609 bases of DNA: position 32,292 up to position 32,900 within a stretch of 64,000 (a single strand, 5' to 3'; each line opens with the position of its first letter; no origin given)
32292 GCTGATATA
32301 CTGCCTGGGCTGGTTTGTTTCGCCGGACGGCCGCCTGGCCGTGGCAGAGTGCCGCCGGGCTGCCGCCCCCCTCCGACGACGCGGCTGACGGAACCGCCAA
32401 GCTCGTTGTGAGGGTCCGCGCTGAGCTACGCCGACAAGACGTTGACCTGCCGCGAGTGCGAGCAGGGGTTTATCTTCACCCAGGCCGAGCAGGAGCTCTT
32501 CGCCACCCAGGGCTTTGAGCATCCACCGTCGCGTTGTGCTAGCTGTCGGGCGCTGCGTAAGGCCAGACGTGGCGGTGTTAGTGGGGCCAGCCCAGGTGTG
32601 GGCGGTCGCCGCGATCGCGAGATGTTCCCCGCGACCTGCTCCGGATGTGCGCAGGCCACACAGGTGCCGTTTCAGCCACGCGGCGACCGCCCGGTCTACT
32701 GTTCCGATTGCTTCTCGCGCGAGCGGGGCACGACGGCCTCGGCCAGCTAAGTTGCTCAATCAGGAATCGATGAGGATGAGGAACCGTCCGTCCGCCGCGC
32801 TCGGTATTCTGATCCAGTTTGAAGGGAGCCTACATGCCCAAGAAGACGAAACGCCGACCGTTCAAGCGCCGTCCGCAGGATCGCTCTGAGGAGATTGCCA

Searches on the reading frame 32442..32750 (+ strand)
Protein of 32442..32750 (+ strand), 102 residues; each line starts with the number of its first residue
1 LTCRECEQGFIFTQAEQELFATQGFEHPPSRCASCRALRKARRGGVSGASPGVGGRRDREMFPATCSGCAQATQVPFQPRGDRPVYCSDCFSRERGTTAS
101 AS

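Call 35: search_protein_families(library=pfam, proteins=[window:32442-32750:+], max_evalue=0.001)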
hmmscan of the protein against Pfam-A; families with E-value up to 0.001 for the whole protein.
window:32442-32750:+ (102 aa): 2 families
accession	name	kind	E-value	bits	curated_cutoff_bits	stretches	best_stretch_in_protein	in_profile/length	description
PF23477.1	zf_Tbcl_2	-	1.3e-18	66.8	27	1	59-95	1-37/37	Probable treble clef zinc finger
PF13451.12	zf_Tbcl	-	3.6e-14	52.9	24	1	2-43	6-47/48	Probable treble clef domain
